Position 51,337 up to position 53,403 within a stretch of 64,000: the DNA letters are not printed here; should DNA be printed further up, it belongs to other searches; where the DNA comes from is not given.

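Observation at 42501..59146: Non-canonical envelope-polysaccharide/glycosylation locus with Pel-like logic but a different parts list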

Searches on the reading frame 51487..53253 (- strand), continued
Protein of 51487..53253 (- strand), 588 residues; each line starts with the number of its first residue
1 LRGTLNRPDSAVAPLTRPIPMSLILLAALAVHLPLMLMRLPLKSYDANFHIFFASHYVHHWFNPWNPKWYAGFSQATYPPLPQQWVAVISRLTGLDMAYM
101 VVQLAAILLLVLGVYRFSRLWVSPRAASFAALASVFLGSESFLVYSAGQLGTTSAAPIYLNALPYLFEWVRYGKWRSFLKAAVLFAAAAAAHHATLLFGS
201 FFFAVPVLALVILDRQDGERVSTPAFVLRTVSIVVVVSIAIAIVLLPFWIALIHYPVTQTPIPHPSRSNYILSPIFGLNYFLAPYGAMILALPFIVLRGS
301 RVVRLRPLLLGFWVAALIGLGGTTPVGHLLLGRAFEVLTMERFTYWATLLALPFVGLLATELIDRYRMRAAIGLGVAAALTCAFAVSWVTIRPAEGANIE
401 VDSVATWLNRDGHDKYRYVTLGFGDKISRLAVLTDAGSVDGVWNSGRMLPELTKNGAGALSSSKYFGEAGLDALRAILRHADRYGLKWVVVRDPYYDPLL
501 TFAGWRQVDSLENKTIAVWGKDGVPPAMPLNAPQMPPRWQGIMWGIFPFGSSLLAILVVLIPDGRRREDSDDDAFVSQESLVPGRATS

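Call 60: find_encoding_contigs(protein=P0369, flank=10000, max_places=2)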
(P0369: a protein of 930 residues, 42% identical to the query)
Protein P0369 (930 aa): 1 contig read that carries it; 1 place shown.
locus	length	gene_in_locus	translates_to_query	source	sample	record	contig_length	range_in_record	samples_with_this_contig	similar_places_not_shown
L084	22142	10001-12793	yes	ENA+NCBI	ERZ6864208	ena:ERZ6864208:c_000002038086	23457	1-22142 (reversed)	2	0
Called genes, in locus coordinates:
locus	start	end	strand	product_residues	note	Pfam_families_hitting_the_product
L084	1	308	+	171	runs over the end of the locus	PF01844:HNH, PF13395:HNH_4 (weak), PF14279:HNH_5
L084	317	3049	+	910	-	PF02629:CoA_binding, PF13380:CoA_binding_2, PF13607:Succ_CoA_lig, PF19045:Ligase_CoA_2, PF08442:ATP-grasp_2 (faint), PF13549:ATP-grasp_5, PF13302:Acetyltransf_3, PF00583:Acetyltransf_1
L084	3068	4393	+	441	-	PF00067:p450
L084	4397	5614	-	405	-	PF01943:Polysacc_synt, PF13440:Polysacc_synt_3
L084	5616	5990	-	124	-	PF01740:STAS, PF13466:STAS_2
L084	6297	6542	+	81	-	-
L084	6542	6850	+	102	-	PF02452:PemK_toxin (weak)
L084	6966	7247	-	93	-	-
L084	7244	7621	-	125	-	PF05973:Gp49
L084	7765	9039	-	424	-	PF00534:Glycos_transf_1, PF13692:Glyco_trans_1_4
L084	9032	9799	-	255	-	PF00535:Glycos_transf_2, PF10111:Glyco_tranf_2_2, PF13641:Glyco_tranf_2_3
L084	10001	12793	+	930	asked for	-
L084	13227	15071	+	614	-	PF13230:GATase_4 (faint), PF13522:GATase_6, PF13537:GATase_7, PF01380:SIS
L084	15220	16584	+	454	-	-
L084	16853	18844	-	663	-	PF01979:Amidohydro_1, PF07969:Amidohydro_3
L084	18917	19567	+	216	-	PF16694:Cytochrome_P460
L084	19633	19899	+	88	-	PF05534:HicB (weak), PF22513:FitA-like_RHH (weak)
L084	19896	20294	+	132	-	PF01850:PIN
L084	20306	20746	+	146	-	PF14464:Prok-JAB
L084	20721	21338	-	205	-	PF05685:Uma2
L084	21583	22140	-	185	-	?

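Call 62: find_encoding_contigs(protein=P0457, flank=10000, max_places=2)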
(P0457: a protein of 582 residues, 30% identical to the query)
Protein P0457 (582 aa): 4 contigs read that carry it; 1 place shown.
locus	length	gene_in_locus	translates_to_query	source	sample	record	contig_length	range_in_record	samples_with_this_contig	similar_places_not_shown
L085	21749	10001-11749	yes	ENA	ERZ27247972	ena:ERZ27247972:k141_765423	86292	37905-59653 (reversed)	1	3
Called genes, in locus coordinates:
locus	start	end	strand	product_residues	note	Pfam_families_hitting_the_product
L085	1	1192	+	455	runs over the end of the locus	-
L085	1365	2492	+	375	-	PF00158:Sigma54_activat, PF14532:Sigma54_activ_2, PF25601:AAA_lid_14, PF02954:HTH_8, PF13556:HTH_30 (faint)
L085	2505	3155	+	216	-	PF00156:Pribosyltran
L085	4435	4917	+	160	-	PF27746:Small_heat_shock_put (weak), PF00011:HSP20, PF17886:ArsA_HSP20 (weak)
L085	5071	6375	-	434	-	PF00150:Cellulase (weak)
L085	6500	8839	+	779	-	PF14559:TPR_19 (faint), PF13181:TPR_8 (faint)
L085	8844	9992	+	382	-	PF20706:GT4-conflict (faint), PF13579:Glyco_trans_4_4 (faint), PF00534:Glycos_transf_1, PF13692:Glyco_trans_1_4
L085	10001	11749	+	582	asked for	-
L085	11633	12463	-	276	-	PF00535:Glycos_transf_2, PF10111:Glyco_tranf_2_2, PF13641:Glyco_tranf_2_3 (weak)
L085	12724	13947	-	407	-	PF05034:MAAL_N, PF07476:MAAL_C, PF13378:MR_MLE_C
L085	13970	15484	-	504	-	PF00171:Aldedh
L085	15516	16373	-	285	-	PF23169:HalD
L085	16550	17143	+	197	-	PF03352:Adenine_glyco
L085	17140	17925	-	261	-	-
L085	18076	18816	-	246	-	-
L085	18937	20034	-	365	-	PF01075:Glyco_transf_9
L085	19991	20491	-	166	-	PF13302:Acetyltransf_3 (weak), PF00583:Acetyltransf_1, PF13673:Acetyltransf_10, PF13508:Acetyltransf_7, PF08445:FR47, PF13420:Acetyltransf_4 (weak)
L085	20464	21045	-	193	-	-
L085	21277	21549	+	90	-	PF00216:Bac_DNA_binding, PF18291:HU-HIG, PF14908:HU-CCDC81_euk_1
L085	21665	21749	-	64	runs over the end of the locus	-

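Call 63: find_encoding_contigs(protein=P0382, flank=10000, max_places=1)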
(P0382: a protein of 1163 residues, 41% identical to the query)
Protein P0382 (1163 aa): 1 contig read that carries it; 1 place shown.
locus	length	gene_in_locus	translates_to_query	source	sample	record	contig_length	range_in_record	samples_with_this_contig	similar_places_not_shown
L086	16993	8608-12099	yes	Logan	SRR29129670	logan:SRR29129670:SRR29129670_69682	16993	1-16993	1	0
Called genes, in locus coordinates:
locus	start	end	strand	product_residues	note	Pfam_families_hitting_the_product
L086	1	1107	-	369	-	?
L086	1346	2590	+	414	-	PF13579:Glyco_trans_4_4 (weak), PF00534:Glycos_transf_1, PF13692:Glyco_trans_1_4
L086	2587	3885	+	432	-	PF01943:Polysacc_synt, PF13440:Polysacc_synt_3, PF03023:MurJ (weak)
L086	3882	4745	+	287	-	PF00535:Glycos_transf_2, PF10111:Glyco_tranf_2_2, PF13641:Glyco_tranf_2_3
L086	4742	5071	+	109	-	PF01740:STAS, PF13466:STAS_2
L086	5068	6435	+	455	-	PF07228:SpoIIE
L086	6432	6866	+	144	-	PF13581:HATPase_c_2, PF02518:HATPase_c (weak)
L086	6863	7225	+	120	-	PF01740:STAS, PF13466:STAS_2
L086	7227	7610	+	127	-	PF00072:Response_reg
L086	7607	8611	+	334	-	PF03372:Exo_endo_phos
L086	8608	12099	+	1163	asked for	-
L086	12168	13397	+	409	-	-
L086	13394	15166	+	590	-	-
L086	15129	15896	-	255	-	PF01113:DapB_N, PF05173:DapB_C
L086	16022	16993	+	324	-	?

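Call 67: list_cluster_members(proteins=[L084:3068-4390:+, L084:13227-15068:+, L084:7768-9039:-, L085:1365-2489:+, L085:13973-15484:-, L085:8844-9989:+, L082:1332-2576:+, L082:7512-9941:+, L086:15132-15896:-, L081:7006-8616:-])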
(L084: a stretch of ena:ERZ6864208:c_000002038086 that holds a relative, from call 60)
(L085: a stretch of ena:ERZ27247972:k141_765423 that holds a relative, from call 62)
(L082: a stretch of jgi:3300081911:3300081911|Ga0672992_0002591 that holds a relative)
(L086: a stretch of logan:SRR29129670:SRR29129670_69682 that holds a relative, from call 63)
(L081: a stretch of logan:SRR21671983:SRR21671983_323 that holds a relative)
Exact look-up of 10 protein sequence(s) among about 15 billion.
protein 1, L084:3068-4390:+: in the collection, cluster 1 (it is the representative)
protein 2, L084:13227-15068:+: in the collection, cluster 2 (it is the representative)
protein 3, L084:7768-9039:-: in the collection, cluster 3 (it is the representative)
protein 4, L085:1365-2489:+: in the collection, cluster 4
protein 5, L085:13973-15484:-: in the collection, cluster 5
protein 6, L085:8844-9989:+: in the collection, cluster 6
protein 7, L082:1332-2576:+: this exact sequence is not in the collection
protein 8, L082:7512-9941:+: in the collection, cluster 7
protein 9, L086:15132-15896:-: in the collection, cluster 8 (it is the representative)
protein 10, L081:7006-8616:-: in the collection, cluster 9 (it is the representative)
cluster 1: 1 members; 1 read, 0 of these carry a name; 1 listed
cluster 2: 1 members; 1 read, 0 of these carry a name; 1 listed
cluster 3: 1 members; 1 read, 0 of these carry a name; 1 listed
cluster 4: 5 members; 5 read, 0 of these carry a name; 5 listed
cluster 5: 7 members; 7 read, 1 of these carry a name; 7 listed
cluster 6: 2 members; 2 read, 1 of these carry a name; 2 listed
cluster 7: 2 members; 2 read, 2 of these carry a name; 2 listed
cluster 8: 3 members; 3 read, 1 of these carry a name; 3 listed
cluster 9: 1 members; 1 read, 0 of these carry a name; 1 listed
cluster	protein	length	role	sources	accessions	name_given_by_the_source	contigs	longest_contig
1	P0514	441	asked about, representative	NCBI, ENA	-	-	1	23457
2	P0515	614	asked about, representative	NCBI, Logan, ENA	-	-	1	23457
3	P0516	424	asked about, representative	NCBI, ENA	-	-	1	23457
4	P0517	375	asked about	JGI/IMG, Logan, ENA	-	-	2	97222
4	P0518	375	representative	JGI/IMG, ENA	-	-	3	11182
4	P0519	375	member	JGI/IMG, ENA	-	-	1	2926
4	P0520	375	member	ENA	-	-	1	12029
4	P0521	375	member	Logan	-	-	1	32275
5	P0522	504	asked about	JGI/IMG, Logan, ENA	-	-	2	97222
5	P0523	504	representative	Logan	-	-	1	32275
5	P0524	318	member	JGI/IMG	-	aldehyde dehydrogenase (NAD+)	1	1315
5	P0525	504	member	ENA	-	-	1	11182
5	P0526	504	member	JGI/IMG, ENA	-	-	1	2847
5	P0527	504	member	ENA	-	-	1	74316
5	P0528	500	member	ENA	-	-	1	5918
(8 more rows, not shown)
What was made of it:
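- The core is present in at least one actinobacterial relative (calls 63, 67).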

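Call 71: find_encoding_contigs(protein=P0387, flank=10000, max_places=1)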
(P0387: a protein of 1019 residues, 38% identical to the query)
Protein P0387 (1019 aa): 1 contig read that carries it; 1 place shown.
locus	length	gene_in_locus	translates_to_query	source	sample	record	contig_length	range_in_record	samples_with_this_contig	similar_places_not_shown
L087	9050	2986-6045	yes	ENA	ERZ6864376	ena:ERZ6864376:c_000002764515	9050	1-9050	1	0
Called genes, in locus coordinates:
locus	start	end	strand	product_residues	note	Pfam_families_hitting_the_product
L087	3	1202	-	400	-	?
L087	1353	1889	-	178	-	PF04542:Sigma70_r2 (faint), PF08281:Sigma70_r4_2, PF04545:Sigma70_r4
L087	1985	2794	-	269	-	PF00535:Glycos_transf_2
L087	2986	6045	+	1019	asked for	-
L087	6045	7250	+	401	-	-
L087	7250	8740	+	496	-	PF00150:Cellulase, PF02836:Glyco_hydro_2_C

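Call 72: find_encoding_contigs(protein=P0477, flank=10000, max_places=1)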
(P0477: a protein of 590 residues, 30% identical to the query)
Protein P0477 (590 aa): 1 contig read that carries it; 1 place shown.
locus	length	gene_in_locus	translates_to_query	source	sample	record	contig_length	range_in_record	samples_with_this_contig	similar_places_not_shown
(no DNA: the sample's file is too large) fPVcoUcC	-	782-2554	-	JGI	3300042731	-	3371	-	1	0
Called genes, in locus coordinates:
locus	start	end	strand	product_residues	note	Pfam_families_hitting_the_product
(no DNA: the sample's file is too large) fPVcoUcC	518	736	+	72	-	-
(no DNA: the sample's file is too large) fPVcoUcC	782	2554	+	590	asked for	-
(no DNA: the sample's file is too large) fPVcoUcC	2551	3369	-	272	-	?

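Call 73: find_encoding_contigs(protein=P0384, flank=10000, max_places=1)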
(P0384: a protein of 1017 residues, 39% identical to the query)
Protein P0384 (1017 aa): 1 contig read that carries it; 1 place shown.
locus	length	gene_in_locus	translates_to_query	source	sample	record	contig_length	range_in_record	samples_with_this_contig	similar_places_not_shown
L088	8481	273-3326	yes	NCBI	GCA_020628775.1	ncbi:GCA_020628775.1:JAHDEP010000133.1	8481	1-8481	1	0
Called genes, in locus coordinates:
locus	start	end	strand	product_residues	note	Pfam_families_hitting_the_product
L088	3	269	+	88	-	?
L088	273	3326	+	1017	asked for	PF10131:PTPS_related (faint)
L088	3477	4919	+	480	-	-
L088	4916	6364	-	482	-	PF00072:Response_reg, PF01078:Mg_chelatase (faint), PF00158:Sigma54_activat, PF14532:Sigma54_activ_2, PF25601:AAA_lid_14, PF02954:HTH_8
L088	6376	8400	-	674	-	PF00989:PAS, PF08448:PAS_4 (faint), PF13426:PAS_9, PF00512:HisKA, PF02518:HATPase_c, PF00072:Response_reg, PF01627:Hpt (weak)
